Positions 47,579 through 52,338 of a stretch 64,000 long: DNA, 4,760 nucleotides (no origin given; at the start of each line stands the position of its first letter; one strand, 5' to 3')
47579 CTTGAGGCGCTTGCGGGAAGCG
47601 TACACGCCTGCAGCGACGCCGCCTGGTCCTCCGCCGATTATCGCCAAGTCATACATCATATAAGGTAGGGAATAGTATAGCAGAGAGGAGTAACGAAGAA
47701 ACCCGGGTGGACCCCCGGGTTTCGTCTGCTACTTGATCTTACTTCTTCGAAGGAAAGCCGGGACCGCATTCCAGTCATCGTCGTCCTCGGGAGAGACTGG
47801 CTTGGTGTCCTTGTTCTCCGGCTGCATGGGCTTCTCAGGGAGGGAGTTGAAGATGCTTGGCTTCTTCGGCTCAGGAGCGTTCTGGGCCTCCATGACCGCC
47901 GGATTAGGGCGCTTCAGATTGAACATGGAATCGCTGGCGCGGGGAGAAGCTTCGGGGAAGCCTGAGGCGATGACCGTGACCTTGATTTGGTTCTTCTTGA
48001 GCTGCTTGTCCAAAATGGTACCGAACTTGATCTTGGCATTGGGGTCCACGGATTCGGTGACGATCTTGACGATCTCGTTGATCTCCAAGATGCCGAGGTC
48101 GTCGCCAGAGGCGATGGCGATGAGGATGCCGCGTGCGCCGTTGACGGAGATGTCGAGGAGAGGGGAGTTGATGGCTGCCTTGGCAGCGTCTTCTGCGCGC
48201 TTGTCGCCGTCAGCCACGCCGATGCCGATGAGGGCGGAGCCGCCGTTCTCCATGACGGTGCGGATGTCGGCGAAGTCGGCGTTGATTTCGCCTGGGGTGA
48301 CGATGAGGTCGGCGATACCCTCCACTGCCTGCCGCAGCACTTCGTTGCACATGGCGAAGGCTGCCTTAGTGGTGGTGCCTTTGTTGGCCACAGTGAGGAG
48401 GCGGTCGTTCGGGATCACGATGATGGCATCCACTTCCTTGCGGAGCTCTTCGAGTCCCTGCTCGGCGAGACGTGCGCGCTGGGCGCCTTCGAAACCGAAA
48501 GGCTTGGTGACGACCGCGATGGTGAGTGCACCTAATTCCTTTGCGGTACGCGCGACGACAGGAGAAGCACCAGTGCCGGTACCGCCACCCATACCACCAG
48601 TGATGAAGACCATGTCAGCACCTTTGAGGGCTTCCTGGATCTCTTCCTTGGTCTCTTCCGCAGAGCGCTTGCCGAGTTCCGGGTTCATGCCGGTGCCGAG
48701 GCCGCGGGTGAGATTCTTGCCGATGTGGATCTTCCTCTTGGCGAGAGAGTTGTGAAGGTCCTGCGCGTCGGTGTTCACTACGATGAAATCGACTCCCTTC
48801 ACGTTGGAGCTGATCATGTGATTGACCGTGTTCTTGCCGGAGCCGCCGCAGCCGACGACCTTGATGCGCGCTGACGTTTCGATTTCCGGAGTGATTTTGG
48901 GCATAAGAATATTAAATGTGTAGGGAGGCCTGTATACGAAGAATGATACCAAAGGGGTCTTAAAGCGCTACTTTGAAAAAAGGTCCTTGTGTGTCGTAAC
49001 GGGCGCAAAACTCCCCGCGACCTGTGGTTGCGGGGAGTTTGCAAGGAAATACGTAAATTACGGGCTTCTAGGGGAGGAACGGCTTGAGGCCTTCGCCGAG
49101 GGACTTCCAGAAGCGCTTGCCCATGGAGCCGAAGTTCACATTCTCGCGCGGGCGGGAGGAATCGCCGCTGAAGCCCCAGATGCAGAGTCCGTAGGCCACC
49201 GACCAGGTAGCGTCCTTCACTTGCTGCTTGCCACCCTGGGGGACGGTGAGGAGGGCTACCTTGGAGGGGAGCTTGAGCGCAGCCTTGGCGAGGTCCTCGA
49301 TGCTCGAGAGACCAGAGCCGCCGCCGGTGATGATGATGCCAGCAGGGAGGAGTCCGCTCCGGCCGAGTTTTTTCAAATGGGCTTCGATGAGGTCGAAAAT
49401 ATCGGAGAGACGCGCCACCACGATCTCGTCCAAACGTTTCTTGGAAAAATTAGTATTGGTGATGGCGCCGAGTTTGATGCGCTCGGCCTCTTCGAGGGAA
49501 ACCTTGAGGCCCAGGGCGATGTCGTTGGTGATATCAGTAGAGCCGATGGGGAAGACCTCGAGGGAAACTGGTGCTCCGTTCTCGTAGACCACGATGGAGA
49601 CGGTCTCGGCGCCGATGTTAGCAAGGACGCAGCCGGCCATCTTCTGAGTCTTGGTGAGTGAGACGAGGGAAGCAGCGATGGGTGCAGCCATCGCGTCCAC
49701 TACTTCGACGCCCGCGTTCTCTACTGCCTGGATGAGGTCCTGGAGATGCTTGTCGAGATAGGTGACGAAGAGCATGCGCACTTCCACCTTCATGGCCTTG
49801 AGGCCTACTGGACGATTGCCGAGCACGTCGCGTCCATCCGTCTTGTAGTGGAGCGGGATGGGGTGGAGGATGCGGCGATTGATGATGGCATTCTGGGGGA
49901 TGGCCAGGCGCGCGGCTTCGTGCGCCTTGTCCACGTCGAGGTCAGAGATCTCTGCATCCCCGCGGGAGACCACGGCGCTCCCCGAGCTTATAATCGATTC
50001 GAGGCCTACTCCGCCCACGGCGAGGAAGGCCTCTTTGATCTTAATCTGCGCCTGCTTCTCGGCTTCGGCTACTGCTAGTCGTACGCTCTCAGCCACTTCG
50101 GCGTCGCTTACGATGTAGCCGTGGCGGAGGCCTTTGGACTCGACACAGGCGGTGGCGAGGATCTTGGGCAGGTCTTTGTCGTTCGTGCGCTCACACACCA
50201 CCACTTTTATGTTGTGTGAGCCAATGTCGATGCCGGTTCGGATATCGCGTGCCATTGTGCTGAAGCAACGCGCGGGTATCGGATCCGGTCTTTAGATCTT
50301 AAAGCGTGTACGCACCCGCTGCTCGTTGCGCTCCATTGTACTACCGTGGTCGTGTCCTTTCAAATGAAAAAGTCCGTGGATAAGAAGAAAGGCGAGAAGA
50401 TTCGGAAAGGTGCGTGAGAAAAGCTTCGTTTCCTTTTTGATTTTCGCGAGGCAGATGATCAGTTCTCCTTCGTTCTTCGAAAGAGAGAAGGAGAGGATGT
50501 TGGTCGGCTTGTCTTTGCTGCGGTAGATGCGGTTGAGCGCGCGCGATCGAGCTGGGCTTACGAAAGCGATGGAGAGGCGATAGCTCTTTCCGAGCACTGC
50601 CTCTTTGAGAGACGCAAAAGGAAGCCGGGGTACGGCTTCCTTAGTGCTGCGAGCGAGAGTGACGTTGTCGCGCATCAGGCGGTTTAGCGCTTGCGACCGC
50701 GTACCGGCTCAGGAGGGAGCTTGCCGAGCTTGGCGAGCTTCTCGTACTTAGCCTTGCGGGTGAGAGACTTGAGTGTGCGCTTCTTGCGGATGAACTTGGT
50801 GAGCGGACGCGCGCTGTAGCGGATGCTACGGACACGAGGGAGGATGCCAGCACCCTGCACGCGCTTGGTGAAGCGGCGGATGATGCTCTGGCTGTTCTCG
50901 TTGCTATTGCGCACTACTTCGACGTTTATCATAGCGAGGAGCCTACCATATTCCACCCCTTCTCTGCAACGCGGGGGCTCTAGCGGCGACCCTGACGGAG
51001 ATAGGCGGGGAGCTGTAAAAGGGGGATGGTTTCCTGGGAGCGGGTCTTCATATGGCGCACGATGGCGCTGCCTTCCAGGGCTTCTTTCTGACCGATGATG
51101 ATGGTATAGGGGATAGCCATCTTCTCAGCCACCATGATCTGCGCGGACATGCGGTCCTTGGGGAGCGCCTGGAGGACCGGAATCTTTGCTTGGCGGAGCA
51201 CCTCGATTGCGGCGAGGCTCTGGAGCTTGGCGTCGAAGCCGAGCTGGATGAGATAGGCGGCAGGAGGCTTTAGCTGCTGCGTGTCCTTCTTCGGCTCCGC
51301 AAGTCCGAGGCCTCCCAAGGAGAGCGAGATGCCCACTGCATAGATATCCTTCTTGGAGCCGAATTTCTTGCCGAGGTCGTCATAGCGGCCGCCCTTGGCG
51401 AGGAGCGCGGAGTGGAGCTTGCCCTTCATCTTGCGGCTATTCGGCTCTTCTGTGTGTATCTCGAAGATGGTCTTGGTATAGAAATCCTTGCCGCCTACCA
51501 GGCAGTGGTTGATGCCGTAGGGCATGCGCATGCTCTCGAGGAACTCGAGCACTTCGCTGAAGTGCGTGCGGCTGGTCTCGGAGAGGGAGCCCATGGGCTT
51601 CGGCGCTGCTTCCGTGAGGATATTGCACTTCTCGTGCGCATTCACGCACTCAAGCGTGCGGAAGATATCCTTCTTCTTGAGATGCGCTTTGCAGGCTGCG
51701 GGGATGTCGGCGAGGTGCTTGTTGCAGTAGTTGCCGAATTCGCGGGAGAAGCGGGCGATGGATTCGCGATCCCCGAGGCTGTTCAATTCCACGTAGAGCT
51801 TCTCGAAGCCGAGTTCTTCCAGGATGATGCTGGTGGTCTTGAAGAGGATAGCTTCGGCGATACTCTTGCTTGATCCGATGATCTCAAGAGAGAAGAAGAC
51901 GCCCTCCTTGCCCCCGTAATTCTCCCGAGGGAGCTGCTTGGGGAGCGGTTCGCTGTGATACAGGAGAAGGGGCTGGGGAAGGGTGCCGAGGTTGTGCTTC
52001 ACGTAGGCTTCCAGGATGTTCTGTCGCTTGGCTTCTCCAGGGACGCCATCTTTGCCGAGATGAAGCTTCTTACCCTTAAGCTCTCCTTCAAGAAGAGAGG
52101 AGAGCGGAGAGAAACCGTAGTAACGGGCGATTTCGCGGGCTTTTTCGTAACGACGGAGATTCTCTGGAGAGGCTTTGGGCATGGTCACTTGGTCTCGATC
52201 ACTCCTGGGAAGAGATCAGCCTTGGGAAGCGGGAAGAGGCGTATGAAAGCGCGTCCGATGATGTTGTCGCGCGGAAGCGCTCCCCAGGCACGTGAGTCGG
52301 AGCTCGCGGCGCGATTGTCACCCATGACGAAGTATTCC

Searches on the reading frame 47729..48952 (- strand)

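Call 77: search_protein_families(library=pfam, proteins=[window:47729-48952:-], max_evalue=0.00001)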
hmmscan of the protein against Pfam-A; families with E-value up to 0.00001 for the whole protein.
window:47729-48952:- (407 aa): 2 families
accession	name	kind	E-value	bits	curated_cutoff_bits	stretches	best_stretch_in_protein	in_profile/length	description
PF00091.31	Tubulin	-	1.1e-49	169.8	33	1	29-189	1-189/190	Tubulin/FtsZ family, GTPase domain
PF12327.13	FtsZ_C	-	3.6e-31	107.8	27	1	238-332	1-94/95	FtsZ family, C-terminal domain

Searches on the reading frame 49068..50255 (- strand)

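Call 77: search_protein_families(library=pfam, proteins=[window:49068-50255:-], max_evalue=0.00001)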
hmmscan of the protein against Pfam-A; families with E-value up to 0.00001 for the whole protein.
window:49068-50255:- (395 aa): 3 families
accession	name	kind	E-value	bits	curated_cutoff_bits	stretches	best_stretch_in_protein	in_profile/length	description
PF14450.12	FtsA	-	1.9e-23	83.7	31.8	1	210-356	1-127/127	Cell division protein FtsA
PF11104.14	PilM_2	-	3e-10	40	27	1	162-334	129-305/340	Type IV pilus assembly protein PilM;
PF02491.25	SHS2_FTSA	-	5.4e-09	36.7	25.4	1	85-165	4-79/79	SHS2 domain inserted in FTSA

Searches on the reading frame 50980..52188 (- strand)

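Call 77: search_protein_families(library=pfam, proteins=[window:50980-52188:-], max_evalue=0.00001)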
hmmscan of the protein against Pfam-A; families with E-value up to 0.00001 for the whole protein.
window:50980-52188:- (402 aa): 2 families
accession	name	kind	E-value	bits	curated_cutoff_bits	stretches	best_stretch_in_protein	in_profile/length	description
PF03129.25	HGTP_anticodon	-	2.6e-10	40.8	21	1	328-399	22-93/94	Anticodon binding domain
PF13393.11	tRNA-synt_His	-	3.8e-10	39.9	25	1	76-291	91-305/308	Histidyl-tRNA synthetase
